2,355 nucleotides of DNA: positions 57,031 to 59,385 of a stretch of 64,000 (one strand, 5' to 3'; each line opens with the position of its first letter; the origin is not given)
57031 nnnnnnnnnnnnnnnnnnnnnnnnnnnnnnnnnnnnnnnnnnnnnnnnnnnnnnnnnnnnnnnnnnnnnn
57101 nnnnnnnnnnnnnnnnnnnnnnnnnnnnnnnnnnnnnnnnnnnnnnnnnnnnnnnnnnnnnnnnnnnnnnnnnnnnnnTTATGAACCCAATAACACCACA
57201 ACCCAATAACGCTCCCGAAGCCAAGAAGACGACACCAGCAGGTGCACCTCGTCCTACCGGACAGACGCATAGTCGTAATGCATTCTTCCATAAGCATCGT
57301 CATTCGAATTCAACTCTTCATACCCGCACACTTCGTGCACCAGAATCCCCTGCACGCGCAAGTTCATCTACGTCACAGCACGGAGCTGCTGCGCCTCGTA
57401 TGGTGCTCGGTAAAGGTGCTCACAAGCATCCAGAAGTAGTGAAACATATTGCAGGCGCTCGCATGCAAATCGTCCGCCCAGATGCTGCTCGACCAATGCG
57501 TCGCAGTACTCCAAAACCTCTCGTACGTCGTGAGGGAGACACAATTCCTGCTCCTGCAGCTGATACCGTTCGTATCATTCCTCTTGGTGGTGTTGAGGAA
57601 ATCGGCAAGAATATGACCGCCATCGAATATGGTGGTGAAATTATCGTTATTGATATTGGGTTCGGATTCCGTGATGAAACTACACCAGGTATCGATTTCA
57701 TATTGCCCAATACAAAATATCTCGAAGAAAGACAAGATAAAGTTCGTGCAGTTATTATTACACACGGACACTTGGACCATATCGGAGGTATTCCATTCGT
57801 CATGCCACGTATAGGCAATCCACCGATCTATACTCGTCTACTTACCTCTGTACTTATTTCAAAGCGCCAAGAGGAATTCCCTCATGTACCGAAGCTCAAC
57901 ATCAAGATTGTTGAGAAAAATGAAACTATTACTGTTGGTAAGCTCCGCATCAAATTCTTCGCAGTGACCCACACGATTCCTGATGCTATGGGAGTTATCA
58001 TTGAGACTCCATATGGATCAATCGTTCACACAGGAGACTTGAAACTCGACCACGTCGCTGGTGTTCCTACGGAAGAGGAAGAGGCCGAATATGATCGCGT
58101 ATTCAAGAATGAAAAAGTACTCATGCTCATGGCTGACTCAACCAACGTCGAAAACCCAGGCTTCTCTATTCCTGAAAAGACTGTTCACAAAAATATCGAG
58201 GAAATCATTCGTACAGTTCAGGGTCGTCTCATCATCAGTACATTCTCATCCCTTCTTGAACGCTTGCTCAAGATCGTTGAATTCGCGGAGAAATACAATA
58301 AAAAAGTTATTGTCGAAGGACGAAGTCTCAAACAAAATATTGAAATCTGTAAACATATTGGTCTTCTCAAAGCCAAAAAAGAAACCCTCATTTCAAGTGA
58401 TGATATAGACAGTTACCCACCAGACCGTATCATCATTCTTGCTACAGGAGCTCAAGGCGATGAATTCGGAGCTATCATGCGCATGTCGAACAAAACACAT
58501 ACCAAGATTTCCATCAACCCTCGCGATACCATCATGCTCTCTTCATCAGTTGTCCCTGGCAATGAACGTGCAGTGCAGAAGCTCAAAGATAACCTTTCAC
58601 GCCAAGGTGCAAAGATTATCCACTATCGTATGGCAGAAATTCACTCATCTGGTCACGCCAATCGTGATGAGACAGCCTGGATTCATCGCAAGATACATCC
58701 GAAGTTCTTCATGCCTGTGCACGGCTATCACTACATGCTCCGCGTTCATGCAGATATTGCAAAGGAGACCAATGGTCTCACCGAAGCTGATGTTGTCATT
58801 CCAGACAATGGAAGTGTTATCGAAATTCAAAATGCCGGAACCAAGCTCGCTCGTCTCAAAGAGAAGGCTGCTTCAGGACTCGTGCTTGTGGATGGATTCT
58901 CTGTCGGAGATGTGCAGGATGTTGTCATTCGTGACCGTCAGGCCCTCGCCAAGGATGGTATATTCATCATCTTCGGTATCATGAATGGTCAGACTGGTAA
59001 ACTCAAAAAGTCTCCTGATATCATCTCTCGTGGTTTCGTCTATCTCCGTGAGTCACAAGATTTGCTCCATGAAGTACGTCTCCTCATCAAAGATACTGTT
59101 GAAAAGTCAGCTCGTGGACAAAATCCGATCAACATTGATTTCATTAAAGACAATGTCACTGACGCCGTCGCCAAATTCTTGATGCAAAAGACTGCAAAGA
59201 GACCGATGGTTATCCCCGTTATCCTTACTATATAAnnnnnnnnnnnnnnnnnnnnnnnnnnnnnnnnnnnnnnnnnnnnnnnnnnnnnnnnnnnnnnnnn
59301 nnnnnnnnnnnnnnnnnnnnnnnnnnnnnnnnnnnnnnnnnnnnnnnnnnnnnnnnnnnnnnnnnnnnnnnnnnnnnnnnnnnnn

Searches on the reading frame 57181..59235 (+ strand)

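Call 26: search_protein_families(library=pfam, proteins=[window:57181-59235:+], max_evalue=0.001)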
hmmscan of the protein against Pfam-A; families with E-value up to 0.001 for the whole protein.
window:57181-59235:+ (684 aa): 5 families
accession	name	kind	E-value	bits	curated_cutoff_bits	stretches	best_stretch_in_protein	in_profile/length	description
PF22505.1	RNase_J_b_CASP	-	1.7e-39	135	27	1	347-472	1-126/126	Ribonuclease J, beta-CASP domain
PF17770.6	RNase_J_C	-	1.1e-24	87.8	23.8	1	582-684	1-102/102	Ribonuclease J C-terminal domain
PF12706.13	Lactamase_B_2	-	5.5e-17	62.5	27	1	157-342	5-183/200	Beta-lactamase superfamily domain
PF00753.33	Lactamase_B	-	8e-15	55.7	22.7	1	144-288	7-151/196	Metallo-beta-lactamase superfamily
PF07521.17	RMMBL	-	7e-06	26.4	21.6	1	482-539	6-61/63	Zn-dependent metallo-hydrolase RNA specificity domain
